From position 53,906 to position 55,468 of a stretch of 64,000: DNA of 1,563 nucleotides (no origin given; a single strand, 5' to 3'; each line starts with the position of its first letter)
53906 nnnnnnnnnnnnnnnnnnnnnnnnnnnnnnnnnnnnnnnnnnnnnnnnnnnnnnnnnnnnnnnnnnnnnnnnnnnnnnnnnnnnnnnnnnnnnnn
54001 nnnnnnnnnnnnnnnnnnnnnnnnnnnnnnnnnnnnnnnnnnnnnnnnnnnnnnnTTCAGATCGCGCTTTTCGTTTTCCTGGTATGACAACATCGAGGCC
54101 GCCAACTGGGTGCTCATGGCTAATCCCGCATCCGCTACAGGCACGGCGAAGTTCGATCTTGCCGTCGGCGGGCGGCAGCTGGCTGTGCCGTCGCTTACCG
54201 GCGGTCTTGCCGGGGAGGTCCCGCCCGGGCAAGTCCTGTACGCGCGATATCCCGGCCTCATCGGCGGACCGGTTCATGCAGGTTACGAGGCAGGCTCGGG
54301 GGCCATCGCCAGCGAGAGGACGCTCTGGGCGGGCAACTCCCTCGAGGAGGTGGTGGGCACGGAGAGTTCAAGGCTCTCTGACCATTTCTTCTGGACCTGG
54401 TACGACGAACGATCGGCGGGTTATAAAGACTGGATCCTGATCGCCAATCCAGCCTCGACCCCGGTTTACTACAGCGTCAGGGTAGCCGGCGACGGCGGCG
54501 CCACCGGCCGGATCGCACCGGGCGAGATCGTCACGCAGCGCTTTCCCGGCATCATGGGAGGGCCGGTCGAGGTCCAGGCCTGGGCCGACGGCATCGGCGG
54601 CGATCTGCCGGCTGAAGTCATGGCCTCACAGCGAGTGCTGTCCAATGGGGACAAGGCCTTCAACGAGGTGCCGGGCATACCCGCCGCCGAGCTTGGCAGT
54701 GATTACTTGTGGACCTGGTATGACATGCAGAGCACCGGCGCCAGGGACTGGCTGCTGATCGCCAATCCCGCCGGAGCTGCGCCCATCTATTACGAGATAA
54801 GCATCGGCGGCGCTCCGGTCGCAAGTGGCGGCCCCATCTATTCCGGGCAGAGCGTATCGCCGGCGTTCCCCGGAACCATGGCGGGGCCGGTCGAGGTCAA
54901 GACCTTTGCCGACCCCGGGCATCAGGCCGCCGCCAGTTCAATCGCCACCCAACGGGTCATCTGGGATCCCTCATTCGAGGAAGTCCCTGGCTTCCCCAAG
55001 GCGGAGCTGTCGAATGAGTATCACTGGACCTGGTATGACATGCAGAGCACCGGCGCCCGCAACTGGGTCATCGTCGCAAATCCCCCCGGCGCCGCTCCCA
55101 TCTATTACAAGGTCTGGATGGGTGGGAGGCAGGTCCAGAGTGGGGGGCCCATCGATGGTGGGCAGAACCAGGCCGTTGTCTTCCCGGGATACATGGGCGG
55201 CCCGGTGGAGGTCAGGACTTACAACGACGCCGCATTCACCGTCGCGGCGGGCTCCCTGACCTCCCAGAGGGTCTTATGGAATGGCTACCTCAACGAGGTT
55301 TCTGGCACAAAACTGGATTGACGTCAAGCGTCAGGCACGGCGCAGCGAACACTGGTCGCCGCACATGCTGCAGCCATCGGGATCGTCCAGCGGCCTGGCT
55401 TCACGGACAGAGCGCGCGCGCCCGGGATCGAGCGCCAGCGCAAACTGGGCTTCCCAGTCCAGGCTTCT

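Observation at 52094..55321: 1075-aa secreted multidomain protein ending in four ~106-aa tandem modules of an unrecognised repeat family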

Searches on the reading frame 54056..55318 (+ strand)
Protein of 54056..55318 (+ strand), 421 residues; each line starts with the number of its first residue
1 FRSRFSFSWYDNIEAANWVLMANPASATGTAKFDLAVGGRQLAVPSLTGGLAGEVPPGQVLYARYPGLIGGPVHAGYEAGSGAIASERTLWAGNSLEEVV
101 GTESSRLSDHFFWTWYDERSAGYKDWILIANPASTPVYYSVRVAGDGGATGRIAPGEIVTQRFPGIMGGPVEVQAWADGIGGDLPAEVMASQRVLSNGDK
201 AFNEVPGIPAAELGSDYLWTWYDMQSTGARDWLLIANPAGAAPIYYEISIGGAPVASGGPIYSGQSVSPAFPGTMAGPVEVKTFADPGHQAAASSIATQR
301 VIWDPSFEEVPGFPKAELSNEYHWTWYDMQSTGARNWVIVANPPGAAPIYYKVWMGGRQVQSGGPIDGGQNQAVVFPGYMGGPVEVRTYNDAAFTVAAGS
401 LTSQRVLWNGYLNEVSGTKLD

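Call 8: find_homologous_proteins(query=window:54056-55318:+, max_evalue=0.001)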
Query seq(421 aa) (421 aa): 184 proteins with E <= 0.001 among 8000 candidates; the best 120 are listed.
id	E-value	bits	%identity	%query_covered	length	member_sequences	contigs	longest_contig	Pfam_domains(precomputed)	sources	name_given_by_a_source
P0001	1.7e-160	553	60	98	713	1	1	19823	PF26549.1,PF26550.2,PF07676.19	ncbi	-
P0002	4.5e-134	466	55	99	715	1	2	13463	-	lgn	-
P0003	2.7e-127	444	53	98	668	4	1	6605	-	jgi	jgi:hypothetical protein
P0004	2.8e-126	440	52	98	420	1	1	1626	-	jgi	jgi:hypothetical protein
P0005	4.9e-126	440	52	99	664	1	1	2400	PF05048.20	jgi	jgi:hypothetical protein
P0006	6.2e-125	436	51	98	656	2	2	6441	PF13229.13,PF05048.20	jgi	jgi:hypothetical protein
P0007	1.1e-122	429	51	99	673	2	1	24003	-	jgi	-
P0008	5.4e-120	420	50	99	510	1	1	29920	PF01839.30,PF13517.13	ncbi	ncbi:MAG: FG-GAP repeat domain-containing protein [Thermoleophilia bacterium]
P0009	7.4e-120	419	50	98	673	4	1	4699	PF13229.13,PF05048.20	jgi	jgi:parallel beta-helix repeat protein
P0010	5.9e-119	416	52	99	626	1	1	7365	PF19077.7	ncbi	-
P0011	1.0e-118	415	50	98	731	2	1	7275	-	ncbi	-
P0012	8.0e-118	413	49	98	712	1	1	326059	PF13229.13,PF05048.20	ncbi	ncbi:MAG: NosD domain-containing protein [Thermoleophilia bacterium]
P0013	1.4e-117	412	53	98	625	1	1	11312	PF24156.3,PF01464.26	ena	-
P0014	7.3e-117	409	48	98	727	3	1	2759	PF12245.15,PF19077.7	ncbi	ncbi:MAG: Ig-like domain-containing protein, partial [Acidithiobacillus ferrivorans]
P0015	1.2e-116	409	50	98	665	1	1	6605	PF13229.13,PF05048.20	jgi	jgi:parallel beta-helix repeat protein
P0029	1.3e-109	385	51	98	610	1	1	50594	PF18986.6,PF24156.3,PF01464.26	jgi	-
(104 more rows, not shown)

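Call 20: predict_structure(alignment_id=A1)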
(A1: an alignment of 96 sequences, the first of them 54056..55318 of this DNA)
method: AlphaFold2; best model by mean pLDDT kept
length: 421 residues; sequences in the alignment: 96
mean_pLDDT: 96.6   pTM: 0.93
mean pLDDT of the five models: 96.6, 96.3, 95.9, 95.1, 94.0
residues with pLDDT >= 90: 407; 70-90: 13; 50-70: 0; < 50: 1
segments of 3 or more residues with pLDDT < 50: none
pLDDT, mean of each block of 10 residues (from residue 1): 86 97 95 95 97 97 97 91 94 96 95 98 97 97 92 97 97 98 97 97 98 98 97 98 99 98 98 98 98 98 95 98 98 98 98 98 98 98 98 98 97 96 80
secondary structure, 60 per line:
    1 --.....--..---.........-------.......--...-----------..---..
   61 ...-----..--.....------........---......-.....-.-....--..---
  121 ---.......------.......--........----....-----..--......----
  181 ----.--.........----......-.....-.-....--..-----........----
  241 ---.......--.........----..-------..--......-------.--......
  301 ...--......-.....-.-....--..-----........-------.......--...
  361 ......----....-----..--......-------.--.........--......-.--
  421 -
elements in order: E3-7 E15-23 E31-37 E40-42 E59-63 E73-77 E84-91 E95-100 E110-113 E124-130 E137-143 E146-153 E158-161 E171-176 E188-196 E201-206 E216-219 E229-236 E244-250 E253-261 E279-284 E295-303 E306-311 E321-324 E334-341 E349-355 E358-366 E371-374 E384-389 E400-408 E411-416
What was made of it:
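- On ASRAH / ASRT-like beta-sandwich superfamily: The AF2 model has eight strands per unit (call 20).
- AF2 on 96 sequences gives pLDDT 96.6 and pTM 0.93, with eight strands per unit (call 20). The module is a rigid compact body (call 20).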

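Call 25: fold_search(model_id=the predicted structure, library=pdb)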
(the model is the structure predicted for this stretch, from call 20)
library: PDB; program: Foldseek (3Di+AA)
matches with E <= 10: 797; with E <= 0.001: 1
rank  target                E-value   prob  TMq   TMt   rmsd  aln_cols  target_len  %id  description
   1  6mfa                  2.8e-04  0.44  0.13  0.15  19.2       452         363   13  Fragment of human fibronectin containing the 4th-7th type III domains (released 2019-09-18)
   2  5x7o_A                3.5e-03  0.35  0.17  0.08  19.9       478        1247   12  Crystal structure of Paenibacillus sp. 598K alpha-1,6-glucosyltransferase (released 2017-07-26)
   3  8y81_F                3.5e-03  0.11  0.09  0.11  20.8       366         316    8  Structure of the ige-fc bound to its high affinity receptor fc(epsilon)ri (released 2024-07-10)
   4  8sm1_G                4.2e-03  0.16  0.12  0.12  22.6       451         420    9  CRYSTAL STRUCTURE OF HUMAN ANTIBODY 769A9 IN COMPLEX WITH EPSTEIN-BARR VIRUS MAJOR GLYCOPROTEIN GP350 (released 2024-05-01)
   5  4a5w_A                7.0e-03  0.18  0.16  0.07  21.2       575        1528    9  Crystal structure of C5b6 (released 2012-03-14)
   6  1e07                  9.0e-03  0.13  0.13  0.09  54.4       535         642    7  Model of human carcinoembryonic antigen by homology modelling and curve-fitting to experimental solution scattering data (released 2000-07-04)
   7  8qy6_A                9.5e-03  0.13  0.12  0.10  27.2       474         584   11  Structure of interleukin 6 (gp130 P496L mutant). (released 2024-02-21)
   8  6kbq_A                1.4e-02  0.54  0.15  0.18  16.1       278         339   14  Crystal Structure of Lectin from Pleurotus ostreatus in complex with Glycerol (released 2020-08-05)
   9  6t0q_A                1.4e-02  0.47  0.15  0.18  16.6       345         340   15  Pleurotus Ostreatus Lectin (POL), apo form (released 2020-02-19)
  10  3lso_A                1.7e-02  0.07  0.11  0.11  28.3       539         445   10  Crystal structure of Putative membrane anchored protein from Corynebacterium diphtheriae (released 2010-02-23)
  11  7sqc_2B               1.7e-02  0.05  0.09  0.06  42.1       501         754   10  Ciliary C1 central pair apparatus isolated from Chlamydomonas reinhardtii (released 2022-04-13)
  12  8wa2_E                2.1e-02  0.06  0.10  0.04  29.2       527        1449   12  cryo-EM structure of native mastigonemes isolated from Chlamydomonas reinhardtii at 3.0 angstrom resolution (released 2024-04-10)
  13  6grt_A                2.5e-02  0.08  0.12  0.10  28.5       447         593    6  Paired immunoglobulin-like receptor B (PirB) or Leukocyte immunoglobulin-like receptor subfamily B member 3 (LILRB3) f (released 2019-02-06)
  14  3t1w                  2.5e-02  0.08  0.10  0.11  35.4       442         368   11  Structure of the four-domain fragment Fn7B89 of oncofetal fibronectin (released 2012-03-21)
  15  8v2b_B                2.5e-02  0.07  0.11  0.08  29.5       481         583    8  Cryo-EM structure of mouse type II OSM receptor complex: model for full extracellular assembly (released 2024-11-20)
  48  1nc7_B                9.2e-02  0.99  0.19  0.58   3.9       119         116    9  Crystal Structure of Thermotoga maritima 1070 (released 2003-07-01)
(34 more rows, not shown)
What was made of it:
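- On ASRAH / ASRT-like beta-sandwich superfamily: Foldseek match of one unit to 1nc7_B: prob 0.99, TMt 0.58, rmsd 3.9 A over 119 columns (call 25).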

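Call 40: find_related_loci(query=A1, collection=genome_contigs, flank=6000)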
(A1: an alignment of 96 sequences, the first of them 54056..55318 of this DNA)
Query A1 (421 aa) in genome_contigs; peptide patterns used: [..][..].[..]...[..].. (x = any residue, [..] = any of these).
81 stretches matched a pattern; 72 encode a relative of the query (tblastn E <= 1e-3); 68 distinct loci.
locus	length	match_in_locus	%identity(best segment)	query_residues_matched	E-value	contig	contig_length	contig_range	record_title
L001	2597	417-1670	57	4-420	1e-161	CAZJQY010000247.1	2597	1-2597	MAG TPA_asm: uncultured archaeon isolate binchicken_co387_627 genome assembly, contig: NODE_58746_length_2597_cov_3.9339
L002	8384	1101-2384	50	1-420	9e-127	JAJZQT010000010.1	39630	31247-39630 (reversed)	MAG: Actinomycetes bacterium isolate SKS1.bin55 NODE_1705_length_39630_cov_16.223806, whole genome shotgun sequence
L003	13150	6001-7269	50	5-419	8e-125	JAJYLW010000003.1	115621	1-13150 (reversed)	MAG: Actinomycetes bacterium isolate DBS2-1.bin96 NODE_269_length_115621_cov_4.010563, whole genome shotgun sequence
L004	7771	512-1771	51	4-419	2e-124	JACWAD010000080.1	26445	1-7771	MAG: Thermoleophilia bacterium isolate B_ACT_02 k141_153921, whole genome shotgun sequence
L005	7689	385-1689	50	1-418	8e-124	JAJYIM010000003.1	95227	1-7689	MAG: Actinomycetes bacterium isolate DBS2-1.bin122 NODE_390_length_95227_cov_2.453449, whole genome shotgun sequence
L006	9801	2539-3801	51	4-420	6e-123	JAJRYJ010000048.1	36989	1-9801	MAG: Actinomycetes bacterium isolate Dive96_bin3.284 k141_1816196, whole genome shotgun sequence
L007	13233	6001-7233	50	2-421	1e-122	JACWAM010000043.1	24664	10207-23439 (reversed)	MAG: Thermoleophilia bacterium isolate B_ACT_11 k141_197370, whole genome shotgun sequence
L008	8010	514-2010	47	4-421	9e-120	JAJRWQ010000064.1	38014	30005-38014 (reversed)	MAG: Actinomycetes bacterium isolate Dive96_bin2.271 k141_1435319, whole genome shotgun sequence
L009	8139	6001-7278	47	5-421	1e-119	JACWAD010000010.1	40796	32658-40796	MAG: Thermoleophilia bacterium isolate B_ACT_02 k141_22844, whole genome shotgun sequence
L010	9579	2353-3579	50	1-421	3e-118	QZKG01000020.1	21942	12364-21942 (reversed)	MAG: Gaiellales bacterium isolate SURF_19 Ga0104751_1003582, whole genome shotgun sequence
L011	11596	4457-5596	50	1-417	7e-118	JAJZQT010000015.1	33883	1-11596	MAG: Actinomycetes bacterium isolate SKS1.bin55 NODE_2228_length_33883_cov_16.434471, whole genome shotgun sequence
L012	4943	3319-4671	47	3-421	2e-118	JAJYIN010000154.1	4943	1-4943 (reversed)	MAG: Actinomycetes bacterium isolate DBS2-1.bin123 NODE_35467_length_4943_cov_1.792982, whole genome shotgun sequence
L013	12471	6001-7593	47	2-421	1e-116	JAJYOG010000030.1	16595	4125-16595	MAG: Actinomycetes bacterium isolate DBS2-5.bin27 NODE_3662_length_16595_cov_6.545664, whole genome shotgun sequence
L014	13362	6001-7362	47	1-421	2e-115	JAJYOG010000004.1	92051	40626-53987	MAG: Actinomycetes bacterium isolate DBS2-5.bin27 NODE_112_length_92051_cov_5.449883, whole genome shotgun sequence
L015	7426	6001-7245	49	1-421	2e-114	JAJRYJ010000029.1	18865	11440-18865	MAG: Actinomycetes bacterium isolate Dive96_bin3.284 k141_1073111, whole genome shotgun sequence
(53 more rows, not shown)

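Call 45: search_protein_families(library=pfam, proteins=[P0029], max_evalue=1)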
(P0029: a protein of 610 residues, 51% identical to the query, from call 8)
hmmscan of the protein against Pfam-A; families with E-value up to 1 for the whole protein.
P0029 (610 aa): 5 families
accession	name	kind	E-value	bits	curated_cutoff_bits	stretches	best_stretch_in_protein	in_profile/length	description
PF01464.25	SLT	-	4.5e-07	29.9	21.3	1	61-164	6-96/117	Transglycosylase SLT domain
PF18986.5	DUF5719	-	3.8e-06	26.7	26.2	1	435-477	59-98/319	Family of unknown function (DUF5719)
PF13157.11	Enas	-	0.011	16.2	22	0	429-480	32-82/112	Endospore appendages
PF11941.14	DUF3459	-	0.1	13.4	22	0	440-483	42-85/90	Domain of unknown function (DUF3459)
PF23684.1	ORF20A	-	0.19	12.5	27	0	393-438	39-83/88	ORF20A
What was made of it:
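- Closest known: DUF5719. Same: One family member (P0029) hits the DUF5719 model inside unit 3 just above the gathering score (call 45).
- One family member gives a marginal Pfam DUF5719 hit inside unit 3 (26.7 bits against a 26.2 cutoff; call 45).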

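Call 48: find_related_loci(query=A1, collection=viral_contigs, flank=8000)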
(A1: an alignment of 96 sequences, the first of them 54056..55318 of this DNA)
Query A1 (421 aa) in viral_contigs; peptide patterns used: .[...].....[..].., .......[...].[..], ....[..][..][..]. (x = any residue, [..] = any of these).
72 stretches matched a pattern, but none encodes a relative of the query by tblastn (E <= 1e-3).
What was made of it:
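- On Non-covalent cell-wall anchoring modules (functional class: SLH, CWB2, LysM, GW, SH3b): No phage lysin carrying the module was found (call 48).
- No phage endolysin or viral contig carries the module (call 48).
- Tried and rejected: Viral contigs (IMG/VR): no relative, so no support from phage lysins (call 48).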

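Call 66: fold_search(model_id=the predicted structure, library=viral)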
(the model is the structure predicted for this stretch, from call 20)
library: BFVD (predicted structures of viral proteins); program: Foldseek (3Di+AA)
matches with E <= 10: 802; with E <= 0.001: 9
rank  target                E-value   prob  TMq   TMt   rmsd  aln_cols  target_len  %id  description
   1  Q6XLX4                2.1e-08  1.00  0.60  0.50   5.6       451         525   12  FirrV-1-C4 [Feldmannia irregularis virus a]
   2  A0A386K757            5.4e-05  0.60  0.11  0.08  34.5       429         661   11  Putative inverse autotransporter beta-barrel domain-containing protein [Dickeya phage vB_DsoM_JA11]
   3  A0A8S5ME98            7.3e-05  0.72  0.17  0.09  25.9       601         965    9  F5/8 type C domain [Siphoviridae sp. ctYh54]
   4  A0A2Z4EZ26            7.7e-05  0.54  0.15  0.12  27.3       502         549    8  (no name in the UniProt tables at hand)
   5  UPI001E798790         1.7e-04  0.77  0.16  0.11  28.9       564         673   10  (no name look-up for this kind of identifier)
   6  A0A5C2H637            3.3e-04  0.38  0.15  0.07  37.9       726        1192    8  BIG2 domain-containing protein [Enterococcus phage PEf771]
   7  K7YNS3                3.3e-04  0.30  0.14  0.12  26.9       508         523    6  B138 [Rat cytomegalovirus (isolate England)]
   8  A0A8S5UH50            4.7e-04  0.41  0.14  0.06  26.4       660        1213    7  PA14 domain-containing protein [Myoviridae sp. ctshb19]
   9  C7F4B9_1              6.7e-04  0.25  0.13  0.09  19.6       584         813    8  (no name in the UniProt tables at hand)
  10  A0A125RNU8            1.1e-03  0.18  0.12  0.10  25.8       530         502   10  (no name in the UniProt tables at hand)
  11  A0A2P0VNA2            1.5e-03  0.35  0.14  0.09  24.1       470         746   10  Uncharacterized protein [Tetraselmis virus 1]
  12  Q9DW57                1.5e-03  0.18  0.13  0.10  26.8       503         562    8  Pr138 [Rat cytomegalovirus (strain Maastricht)]
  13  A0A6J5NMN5            1.7e-03  0.18  0.13  0.09  43.0       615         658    9  CUB domain [uncultured Caudovirales phage]
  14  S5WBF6                1.8e-03  0.38  0.14  0.07  21.2       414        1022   13  PA14 domain-containing protein [Pseudomonas phage PaBG]
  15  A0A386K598            2.2e-03  0.41  0.15  0.11  25.2       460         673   12  Uncharacterized protein [Dickeya phage vB_DsoM_JA11]
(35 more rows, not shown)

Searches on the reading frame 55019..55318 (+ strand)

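Call 5: search_protein_families(library=pfam, proteins=[window:55019-55318:+], max_evalue=10)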
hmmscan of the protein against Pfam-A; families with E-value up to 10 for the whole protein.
seq(100 aa): 1 family
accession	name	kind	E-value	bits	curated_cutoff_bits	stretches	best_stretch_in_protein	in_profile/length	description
PF13590.11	DUF4136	-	0.066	14.1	32.8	1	42-93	75-126/152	Domain of unknown function (DUF4136)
